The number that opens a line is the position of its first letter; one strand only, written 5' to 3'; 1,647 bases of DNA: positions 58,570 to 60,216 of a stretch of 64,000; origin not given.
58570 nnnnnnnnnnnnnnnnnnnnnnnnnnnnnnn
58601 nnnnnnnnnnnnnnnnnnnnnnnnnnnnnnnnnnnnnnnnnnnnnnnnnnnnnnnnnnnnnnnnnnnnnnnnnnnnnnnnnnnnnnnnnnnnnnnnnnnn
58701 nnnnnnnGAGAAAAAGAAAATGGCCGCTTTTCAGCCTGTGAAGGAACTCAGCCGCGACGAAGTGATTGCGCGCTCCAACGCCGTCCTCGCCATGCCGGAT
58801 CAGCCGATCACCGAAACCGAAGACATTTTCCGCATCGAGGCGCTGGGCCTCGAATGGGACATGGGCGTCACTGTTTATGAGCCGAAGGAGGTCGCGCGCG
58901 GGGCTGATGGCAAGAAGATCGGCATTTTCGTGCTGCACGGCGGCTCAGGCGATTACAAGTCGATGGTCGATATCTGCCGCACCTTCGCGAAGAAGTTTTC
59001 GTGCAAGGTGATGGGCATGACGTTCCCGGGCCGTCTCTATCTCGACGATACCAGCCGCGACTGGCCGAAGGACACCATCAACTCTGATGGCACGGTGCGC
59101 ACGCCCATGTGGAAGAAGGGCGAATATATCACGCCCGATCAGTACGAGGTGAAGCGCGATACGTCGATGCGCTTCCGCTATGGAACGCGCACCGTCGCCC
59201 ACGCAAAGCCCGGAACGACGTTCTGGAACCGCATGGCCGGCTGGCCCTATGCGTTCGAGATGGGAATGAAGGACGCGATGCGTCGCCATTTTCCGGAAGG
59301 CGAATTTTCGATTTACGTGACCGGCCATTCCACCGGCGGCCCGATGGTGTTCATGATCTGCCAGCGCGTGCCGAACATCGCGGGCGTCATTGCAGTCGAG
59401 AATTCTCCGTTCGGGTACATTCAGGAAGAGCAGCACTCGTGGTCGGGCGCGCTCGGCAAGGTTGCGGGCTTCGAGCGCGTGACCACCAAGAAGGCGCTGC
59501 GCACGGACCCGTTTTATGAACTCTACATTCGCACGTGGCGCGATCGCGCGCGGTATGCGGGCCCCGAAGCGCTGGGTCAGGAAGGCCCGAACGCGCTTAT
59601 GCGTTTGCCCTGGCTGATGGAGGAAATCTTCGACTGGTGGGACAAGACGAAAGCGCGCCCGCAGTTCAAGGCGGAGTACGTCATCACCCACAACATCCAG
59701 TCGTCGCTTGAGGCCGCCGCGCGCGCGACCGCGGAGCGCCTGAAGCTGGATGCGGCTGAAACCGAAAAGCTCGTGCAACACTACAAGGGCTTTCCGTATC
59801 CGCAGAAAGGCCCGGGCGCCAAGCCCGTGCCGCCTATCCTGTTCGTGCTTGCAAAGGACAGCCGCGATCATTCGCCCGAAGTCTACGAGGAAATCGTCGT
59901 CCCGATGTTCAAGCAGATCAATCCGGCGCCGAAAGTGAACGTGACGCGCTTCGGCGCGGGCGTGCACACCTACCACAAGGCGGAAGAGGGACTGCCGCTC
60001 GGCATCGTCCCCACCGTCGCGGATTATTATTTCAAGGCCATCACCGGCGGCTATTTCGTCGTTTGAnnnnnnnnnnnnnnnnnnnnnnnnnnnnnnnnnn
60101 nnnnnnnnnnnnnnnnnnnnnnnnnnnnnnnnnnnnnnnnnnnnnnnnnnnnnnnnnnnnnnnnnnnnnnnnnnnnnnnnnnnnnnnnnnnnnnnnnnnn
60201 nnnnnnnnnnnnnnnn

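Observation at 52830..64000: Candidate undescribed catabolic operon: decarboxylase-like aldolase, 2 PuuE-type amidohydrolases, ABC importer, 2 unknown alpha/beta-hydrolases, SDR, DUF1993, CoA transferase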

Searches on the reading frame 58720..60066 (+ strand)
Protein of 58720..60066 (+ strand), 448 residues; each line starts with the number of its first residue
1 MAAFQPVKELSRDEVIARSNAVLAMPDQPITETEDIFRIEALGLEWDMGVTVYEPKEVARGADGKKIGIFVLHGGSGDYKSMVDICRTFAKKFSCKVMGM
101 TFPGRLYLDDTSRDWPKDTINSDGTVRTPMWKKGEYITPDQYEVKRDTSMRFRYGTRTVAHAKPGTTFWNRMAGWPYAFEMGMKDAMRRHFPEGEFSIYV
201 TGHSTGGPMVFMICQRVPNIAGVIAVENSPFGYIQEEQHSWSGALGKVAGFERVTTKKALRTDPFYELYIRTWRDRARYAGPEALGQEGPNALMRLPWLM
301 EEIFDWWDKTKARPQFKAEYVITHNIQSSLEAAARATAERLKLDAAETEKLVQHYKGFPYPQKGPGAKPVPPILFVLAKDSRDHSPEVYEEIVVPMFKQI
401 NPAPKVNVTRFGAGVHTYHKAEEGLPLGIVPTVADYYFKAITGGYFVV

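Call 5: search_protein_families(library=pfam, proteins=[window:58720-60066:+], max_evalue=0.01)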
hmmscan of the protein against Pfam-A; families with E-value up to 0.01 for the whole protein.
window:58720-60066:+ (448 aa): 1 family
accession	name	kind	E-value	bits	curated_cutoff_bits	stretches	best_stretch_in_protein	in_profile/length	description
PF01764.32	Lipase_3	-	0.0042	17.4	22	1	178-212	44-79/140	Lipase (class 3)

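Call 6: search_protein_families(library=ncbifam, proteins=[window:58720-60066:+], max_evalue=0.01)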
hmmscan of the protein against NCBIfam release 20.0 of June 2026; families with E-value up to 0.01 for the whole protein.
window:58720-60066:+ (448 aa): 0 families

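Call 8: find_homologous_proteins(query=window:58720-60066:+)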
Query window:58720-60066:+ (448 aa): 1537 proteins with E <= 0.001 among 8000 candidates; the best 120 are listed.
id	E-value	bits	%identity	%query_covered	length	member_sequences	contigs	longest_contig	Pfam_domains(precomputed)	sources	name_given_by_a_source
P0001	0.0e+0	1023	97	100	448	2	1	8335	-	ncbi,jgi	jgi:hypothetical protein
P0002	2.7e-284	961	90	100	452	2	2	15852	-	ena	-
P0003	4.9e-279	944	88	100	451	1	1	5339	-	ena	-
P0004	2.2e-275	932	86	99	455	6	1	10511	-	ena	-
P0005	4.5e-270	914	84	100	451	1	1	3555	-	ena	-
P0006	4.8e-270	914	84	100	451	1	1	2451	-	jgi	-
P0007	8.5e-268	907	84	100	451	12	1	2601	-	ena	-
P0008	3.6e-267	905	84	100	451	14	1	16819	-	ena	-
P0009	4.5e-267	904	83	100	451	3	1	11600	-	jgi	jgi:hypothetical protein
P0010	3.0e-253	859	80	99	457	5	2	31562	-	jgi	jgi:hypothetical protein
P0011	2.3e-248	843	80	99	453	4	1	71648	-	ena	-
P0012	3.4e-246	835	79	99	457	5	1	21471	-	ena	-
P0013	1.7e-243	827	77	99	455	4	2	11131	-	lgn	-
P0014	3.4e-241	819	77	100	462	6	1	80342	-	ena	-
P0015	1.6e-240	817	78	100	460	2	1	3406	-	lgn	-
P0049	4.2e-232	789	74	100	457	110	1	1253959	-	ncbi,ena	-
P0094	2.1e-218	744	72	99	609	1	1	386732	-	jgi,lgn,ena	-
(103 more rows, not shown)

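Call 12: find_related_loci(query=A1, collection=genome_contigs, flank=10000)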
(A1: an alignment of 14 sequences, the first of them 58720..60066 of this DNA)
Query A1 (448 aa) in genome_contigs; peptide patterns used: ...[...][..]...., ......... (x = any residue, [..] = any of these).
223 stretches matched a pattern; 203 encode a relative of the query (tblastn E <= 1e-3); the best 80 are kept; 80 distinct loci.
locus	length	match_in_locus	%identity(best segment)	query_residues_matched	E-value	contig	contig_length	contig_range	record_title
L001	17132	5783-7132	79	3-448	0e+0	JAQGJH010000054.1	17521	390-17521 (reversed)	MAG: Hyphomicrobiales bacterium isolate RYN_480 scaffold_1606621, whole genome shotgun sequence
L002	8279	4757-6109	77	2-448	0e+0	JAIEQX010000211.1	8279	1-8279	MAG: Beijerinckiaceae bacterium isolate co.spades.METABAT.1kb_041 c_000000422003, whole genome shotgun sequence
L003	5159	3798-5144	77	2-447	0e+0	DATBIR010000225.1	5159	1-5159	MAG TPA_asm: Beijerinckiaceae bacterium isolate SMAG_U3899 k141_2772179, whole genome shotgun sequence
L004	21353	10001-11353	77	1-448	0e+0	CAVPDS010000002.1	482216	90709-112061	MAG: uncultured Alphaproteobacteria bacterium isolate MFD00031.bin.1.1 genome assembly, contig: contig_16730, whole geno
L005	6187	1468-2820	75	1-448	0e+0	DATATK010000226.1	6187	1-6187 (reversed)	MAG TPA_asm: Rhizomicrobium sp. isolate SMAG_U5544 k141_3786996, whole genome shotgun sequence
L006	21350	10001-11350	75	2-448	0e+0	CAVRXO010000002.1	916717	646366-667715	MAG: uncultured Alphaproteobacteria bacterium isolate MFD06092.bin.2.193 genome assembly, contig: contig_21032, whole ge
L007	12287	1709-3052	76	4-448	0e+0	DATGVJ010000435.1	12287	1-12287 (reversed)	MAG TPA_asm: Xanthobacteraceae bacterium isolate SMAG_U10553 k141_1911389, whole genome shotgun sequence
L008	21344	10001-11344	76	4-448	0e+0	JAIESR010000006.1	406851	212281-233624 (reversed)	MAG: Xanthobacteraceae bacterium isolate co.spades.METABAT.2.5kb_069 c_000000445304, whole genome shotgun sequence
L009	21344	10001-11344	76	4-448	0e+0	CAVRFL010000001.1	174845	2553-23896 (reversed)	MAG: uncultured Alphaproteobacteria bacterium isolate MFD04850.bin.2.74 genome assembly, contig: contig_113448, whole ge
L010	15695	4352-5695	75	1-448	0e+0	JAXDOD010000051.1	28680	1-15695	MAG: Alphaproteobacteria bacterium isolate BP_680 scaffold_2090399, whole genome shotgun sequence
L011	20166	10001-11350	77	3-448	0e+0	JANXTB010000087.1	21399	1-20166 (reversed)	MAG: Hyphomicrobiales bacterium isolate 338R_metabat_132 338R_k141_237650, whole genome shotgun sequence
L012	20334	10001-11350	73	2-448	0e+0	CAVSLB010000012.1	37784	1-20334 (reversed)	MAG: uncultured Alphaproteobacteria bacterium isolate MFD09206.bin.2.96 genome assembly, contig: contig_51661, whole gen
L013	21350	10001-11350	73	2-448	0e+0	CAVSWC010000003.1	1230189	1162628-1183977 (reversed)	MAG: uncultured Alphaproteobacteria bacterium isolate MFD05747.bin.2.175 genome assembly, contig: contig_11414, whole ge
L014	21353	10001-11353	75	1-448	0e+0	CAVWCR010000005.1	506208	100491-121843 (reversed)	MAG: uncultured Alphaproteobacteria bacterium isolate MFD04944.bin.1.54 genome assembly, contig: contig_86103, whole gen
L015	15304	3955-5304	73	2-448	0e+0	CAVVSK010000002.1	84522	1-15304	MAG: uncultured Alphaproteobacteria bacterium isolate MFD02840.bin.1.419 genome assembly, contig: contig_108543, whole g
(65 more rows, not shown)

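Call 14: search_solved_structures(query=A1, max_evalue=1)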
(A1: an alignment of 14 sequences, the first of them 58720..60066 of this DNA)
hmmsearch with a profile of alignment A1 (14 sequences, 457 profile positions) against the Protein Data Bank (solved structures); distinct sequences matched with E-value up to 1: 7.
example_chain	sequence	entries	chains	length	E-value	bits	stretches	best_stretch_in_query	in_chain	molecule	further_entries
7e04_A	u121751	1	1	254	0.0013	20.6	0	205-237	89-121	Lipase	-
5xks_A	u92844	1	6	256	0.022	16.5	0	72-100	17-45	Thermostable monoacylglycerol lipase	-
4lhe_A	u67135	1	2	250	0.022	16.5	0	75-101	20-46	Thermostable monoacylglycerol lipase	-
7e0n_A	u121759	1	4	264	0.023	16.4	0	72-100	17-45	Thermostable monoacylglycerol lipase,Lipase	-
4ke9_A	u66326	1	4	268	0.026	16.2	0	75-101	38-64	Thermostable monoacylglycerol lipase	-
3rli_A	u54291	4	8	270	0.027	16.2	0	75-101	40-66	Thermostable monoacylglycerol lipase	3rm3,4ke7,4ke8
4ke6_A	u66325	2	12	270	0.027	16.2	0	75-101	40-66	Thermostable monoacylglycerol lipase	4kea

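Call 23: find_encoding_contigs(protein=P0049, flank=10000, max_places=2)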
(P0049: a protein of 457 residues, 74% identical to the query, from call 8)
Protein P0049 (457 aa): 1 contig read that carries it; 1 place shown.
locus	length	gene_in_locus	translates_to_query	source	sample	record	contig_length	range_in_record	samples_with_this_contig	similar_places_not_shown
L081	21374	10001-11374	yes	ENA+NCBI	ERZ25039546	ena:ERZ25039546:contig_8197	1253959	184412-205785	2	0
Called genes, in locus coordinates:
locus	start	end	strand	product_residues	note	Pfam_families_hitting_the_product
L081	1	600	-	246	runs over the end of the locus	PF00528:BPD_transp_1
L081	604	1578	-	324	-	PF09084:NMT1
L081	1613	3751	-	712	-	PF01011:PQQ, PF13360:PQQ_2, PF13570:Beta-prop_ACSF4 (faint), PF13360:PQQ_2, PF01011:PQQ, PF00127:Copper-bind, PF13473:Cupredoxin_1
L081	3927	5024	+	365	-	PF13650:Asp_protease_2, PF13975:gag-asp_proteas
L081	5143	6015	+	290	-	PF01522:Polysacc_deac_1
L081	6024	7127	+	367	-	PF13416:SBP_bac_8 (weak), PF13343:SBP_bac_6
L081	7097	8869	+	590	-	PF00528:BPD_transp_1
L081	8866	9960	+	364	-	PF00005:ABC_tran, PF13304:AAA_21 (faint), PF08402:TOBE_2 (weak)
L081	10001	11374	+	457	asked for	-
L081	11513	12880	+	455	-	-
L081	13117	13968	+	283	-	PF01522:Polysacc_deac_1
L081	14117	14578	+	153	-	PF00111:Fer2, PF01799:Fer2_2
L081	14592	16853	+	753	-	PF20256:MoCoBD_2, PF02738:MoCoBD_1, PF20256:MoCoBD_2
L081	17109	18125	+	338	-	PF04909:Amidohydro_2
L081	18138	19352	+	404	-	PF02771:Acyl-CoA_dh_N (weak), PF00441:Acyl-CoA_dh_1, PF08028:Acyl-CoA_dh_2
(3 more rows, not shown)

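Call 24: find_encoding_contigs(protein=P0094, flank=10000, max_places=2)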
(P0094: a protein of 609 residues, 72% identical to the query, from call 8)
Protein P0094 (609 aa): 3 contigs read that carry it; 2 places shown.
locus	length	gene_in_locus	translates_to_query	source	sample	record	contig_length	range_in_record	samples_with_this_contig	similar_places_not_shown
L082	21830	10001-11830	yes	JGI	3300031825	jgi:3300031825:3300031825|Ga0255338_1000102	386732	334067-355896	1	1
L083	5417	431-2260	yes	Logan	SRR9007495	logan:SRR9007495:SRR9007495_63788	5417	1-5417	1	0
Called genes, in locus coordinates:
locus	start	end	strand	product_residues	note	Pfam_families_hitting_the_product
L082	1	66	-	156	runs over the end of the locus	-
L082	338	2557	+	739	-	PF02743:dCache_1 (faint), PF00672:HAMP (faint), PF00512:HisKA, PF02518:HATPase_c, PF00072:Response_reg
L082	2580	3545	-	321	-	PF00892:EamA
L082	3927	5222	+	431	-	PF05977:MFS_3, PF07690:MFS_1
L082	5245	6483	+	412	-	PF05977:MFS_3, PF07690:MFS_1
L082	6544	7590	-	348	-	PF03401:TctC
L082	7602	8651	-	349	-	PF03401:TctC (weak)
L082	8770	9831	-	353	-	PF03401:TctC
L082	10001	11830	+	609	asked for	-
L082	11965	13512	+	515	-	PF02366:PMT, PF13231:PMT_2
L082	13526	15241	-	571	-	PF02366:PMT, PF13231:PMT_2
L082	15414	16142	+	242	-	PF00535:Glycos_transf_2, PF13641:Glyco_tranf_2_3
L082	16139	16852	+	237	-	PF09335:VTT_dom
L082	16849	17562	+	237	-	PF00733:Asn_synthase (weak), PF02568:ThiI (faint), PF06508:QueC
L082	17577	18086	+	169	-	PF02592:Vut_1 (weak)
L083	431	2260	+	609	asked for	-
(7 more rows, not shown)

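Call 25: predict_structure(alignment_id=A1)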
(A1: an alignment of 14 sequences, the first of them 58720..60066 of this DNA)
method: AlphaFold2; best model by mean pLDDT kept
length: 448 residues; sequences in the alignment: 14
mean_pLDDT: 76.3   pTM: 0.81
mean pLDDT of the five models: 76.3, 72.8, 68.6, 68.2, 64.3
residues with pLDDT >= 90: 126; 70-90: 168; 50-70: 128; < 50: 26
segments of 3 or more residues with pLDDT < 50: 238-252
pLDDT, mean of each block of 10 residues (from residue 1): 84 97 96 82 77 94 96 64 89 94 55 56 64 74 78 64 84 81 88 94 69 84 78 52 44 51 66 55 53 66 61 51 67 88 93 82 80 87 69 79 89 81 90 97 93
secondary structure, 60 per line:
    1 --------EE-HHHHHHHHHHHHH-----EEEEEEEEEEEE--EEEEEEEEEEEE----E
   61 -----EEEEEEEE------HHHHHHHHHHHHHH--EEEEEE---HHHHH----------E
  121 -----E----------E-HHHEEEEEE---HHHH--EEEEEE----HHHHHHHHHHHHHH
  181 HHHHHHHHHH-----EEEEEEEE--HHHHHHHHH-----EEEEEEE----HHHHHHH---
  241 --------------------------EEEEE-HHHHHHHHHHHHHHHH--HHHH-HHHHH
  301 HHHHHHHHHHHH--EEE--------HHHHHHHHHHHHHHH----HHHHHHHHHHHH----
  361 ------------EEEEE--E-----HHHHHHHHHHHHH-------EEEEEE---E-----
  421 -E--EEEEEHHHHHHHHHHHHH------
elements in order: H12-24 E30-41 E44-55 E66-73 H80-93 E96-101 H105-109 E142-147 H151-154 E157-162 H167-190 E196-203 H206-214 E220-226 H231-237 E267-271 H273-288 H291-294 H296-312 E315-317 H326-340 H345-356 E373-377 H386-398 E406-411 E425-429 H430-442

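Call 29: fold_search(model_id=the predicted structure, library=pdb)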
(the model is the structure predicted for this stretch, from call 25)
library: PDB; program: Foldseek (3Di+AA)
matches with E <= 10: 906; with E <= 0.001: 272
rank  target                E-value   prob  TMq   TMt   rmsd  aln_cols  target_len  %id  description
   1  4q3o_A                7.0e-07  1.00  0.32  0.43  10.4       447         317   10  Crystal structure of MGS-MT1, an alpha/beta hydrolase enzyme from a Lake Matapan deep-sea metagenome library (released 2015-03-04)
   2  4c87_A                7.4e-07  1.00  0.32  0.40  16.1       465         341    9  Esterase LpEst1 from Lactobacillus plantarum WCFS1 (released 2014-04-02)
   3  4c87_B                1.1e-06  1.00  0.32  0.41  15.1       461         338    9  Esterase LpEst1 from Lactobacillus plantarum WCFS1 (released 2014-04-02)
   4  4c87_C                1.4e-06  1.00  0.32  0.40  16.1       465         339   10  Esterase LpEst1 from Lactobacillus plantarum WCFS1 (released 2014-04-02)
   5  2y6v_B                1.5e-06  1.00  0.36  0.43  10.3       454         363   11  Peroxisomal alpha-beta-hydrolase Lpx1 (Yor084w) from Saccharomyces cerevisiae (crystal form I) (released 2011-07-13)
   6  4wy5_A                1.9e-06  1.00  0.34  0.45  12.2       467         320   12  Structural analysis of two fungal esterases from Rhizomucor miehei explaining their substrate specificity (released 2015-07-01)
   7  2y6u                  2.3e-06  1.00  0.36  0.42  10.8       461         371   11  Peroxisomal alpha-beta-hydrolase Lpx1 (Yor084w) from Saccharomyces cerevisiae (crystal form II) (released 2011-07-13)
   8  6kmo_B                2.4e-06  1.00  0.36  0.47  11.0       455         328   11  Crystal structure of a novel esterase CinB from Enterobacter asburiae (released 2019-09-04)
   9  2y6v_A                3.2e-06  1.00  0.37  0.44  10.3       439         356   10  Peroxisomal alpha-beta-hydrolase Lpx1 (Yor084w) from Saccharomyces cerevisiae (crystal form I) (released 2011-07-13)
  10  6qla_A                3.7e-06  1.00  0.33  0.44  11.2       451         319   11  CRYSTAL STRUCTURE OF THE PMGL2 ESTERASE (point mutant 1) FROM PERMAFROST METAGENOMIC LIBRARY (released 2019-12-25)
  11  7xmj_D                3.7e-06  1.00  0.30  0.40  16.5       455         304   11  Crystal structure of carbohydrate esterase family 7 acetyl xylan esterase (released 2023-05-31)
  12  4ob7                  4.2e-06  1.00  0.34  0.44  10.8       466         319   13  Crystal structure of esterase rPPE mutant W187H (released 2014-07-23)
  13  7qjm_A                4.4e-06  1.00  0.35  0.47  10.4       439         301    9  Crystal structure of an alpha/beta-hydrolase enzyme from Chloroflexus sp. MS-G (202) (released 2022-12-28)
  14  4f0j                  4.4e-06  1.00  0.28  0.37  12.2       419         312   12  Crystal structure of a probable hydrolytic enzyme (PA3053) from Pseudomonas aeruginosa PAO1 at 1.50 A resolution (released 2012-07-04)
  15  6v7n_B                5.0e-06  1.00  0.38  0.44  11.9       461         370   10  Crystal Structure of a human Lysosome Resident Glycoprotein, Lysosomal Acid Lipase, and its Implications in Cholestery (released 2020-06-17)
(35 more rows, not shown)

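Call 32: find_encoding_contigs(protein=window:58720-60066:+, flank=10000, max_places=3)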
Protein window:58720-60066:+ (448 aa): 4 contigs read that carry it; 2 places shown.
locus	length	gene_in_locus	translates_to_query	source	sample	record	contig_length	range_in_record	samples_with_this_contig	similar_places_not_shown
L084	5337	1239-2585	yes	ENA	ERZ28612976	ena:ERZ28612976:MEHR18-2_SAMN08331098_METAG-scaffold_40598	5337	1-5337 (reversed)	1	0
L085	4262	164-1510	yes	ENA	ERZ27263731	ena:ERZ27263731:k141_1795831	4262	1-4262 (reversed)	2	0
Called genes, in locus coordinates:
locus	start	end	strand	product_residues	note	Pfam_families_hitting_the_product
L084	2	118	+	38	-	?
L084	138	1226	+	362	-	PF00005:ABC_tran, PF08402:TOBE_2 (weak)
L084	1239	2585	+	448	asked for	-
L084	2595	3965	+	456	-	-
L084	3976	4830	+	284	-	PF01522:Polysacc_deac_1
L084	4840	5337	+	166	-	?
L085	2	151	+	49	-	?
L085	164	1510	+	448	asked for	-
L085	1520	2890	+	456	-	-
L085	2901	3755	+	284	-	PF01522:Polysacc_deac_1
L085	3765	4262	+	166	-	?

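Call 33: find_encoding_contigs(protein=P0001, flank=10000, max_places=3)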
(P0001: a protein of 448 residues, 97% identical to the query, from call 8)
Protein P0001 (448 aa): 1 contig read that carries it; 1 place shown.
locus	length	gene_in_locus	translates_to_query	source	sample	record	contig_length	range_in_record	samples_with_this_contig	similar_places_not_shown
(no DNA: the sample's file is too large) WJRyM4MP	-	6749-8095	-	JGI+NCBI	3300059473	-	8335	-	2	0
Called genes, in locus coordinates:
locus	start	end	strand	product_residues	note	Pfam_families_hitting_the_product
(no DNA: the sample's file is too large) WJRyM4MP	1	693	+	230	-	?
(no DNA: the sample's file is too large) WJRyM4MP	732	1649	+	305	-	PF00596:Aldolase_II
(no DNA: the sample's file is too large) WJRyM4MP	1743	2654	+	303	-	PF01522:Polysacc_deac_1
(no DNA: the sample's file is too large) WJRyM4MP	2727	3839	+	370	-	PF13343:SBP_bac_6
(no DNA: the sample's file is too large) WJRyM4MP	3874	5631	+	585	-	PF00528:BPD_transp_1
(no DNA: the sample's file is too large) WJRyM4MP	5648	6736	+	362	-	PF00005:ABC_tran, PF08402:TOBE_2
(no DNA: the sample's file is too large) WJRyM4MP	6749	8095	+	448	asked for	-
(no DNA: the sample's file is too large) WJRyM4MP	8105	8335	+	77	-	?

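Call 47: search_protein_representatives(alignment_id=A1)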
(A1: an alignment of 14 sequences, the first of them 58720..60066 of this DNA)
Query: 14 sequences, 457 profile positions. Proteins with E-value up to 0.001 (for the whole library): 417; up to 1e-10: 285; up to 1e-30: 96. The best 150 are listed.
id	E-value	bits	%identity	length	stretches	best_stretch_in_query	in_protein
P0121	1.5e-194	663.2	-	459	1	5-456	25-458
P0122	6.5e-176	601.7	-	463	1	8-456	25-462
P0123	1.4e-174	597.3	-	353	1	109-457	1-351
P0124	2.5e-148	510.8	-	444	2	5-246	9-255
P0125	2.1e-142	491.3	-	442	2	7-244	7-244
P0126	7.4e-128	443.3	-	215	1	135-348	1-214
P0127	3.0e-118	411.7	-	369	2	91-326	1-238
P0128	1.6e-114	399.4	-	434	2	9-244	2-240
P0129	2.5e-109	382.3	-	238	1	221-456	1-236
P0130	1.7e-105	369.6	-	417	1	8-299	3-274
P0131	2.8e-97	342.5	-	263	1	7-239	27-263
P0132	1.5e-92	326.9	-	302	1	2-177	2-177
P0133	1.7e-87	310.2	-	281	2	131-300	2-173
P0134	4.7e-87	308.8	-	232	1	2-177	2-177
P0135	3.7e-86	305.9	-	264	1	89-238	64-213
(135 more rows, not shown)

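Call 52: search_dna_similar(query=window:58720-60066:+, collection=plasmids, mode=protein, max_rows=30, max_evalue=1e-20)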
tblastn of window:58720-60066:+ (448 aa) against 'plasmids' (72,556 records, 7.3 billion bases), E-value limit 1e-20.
No match.
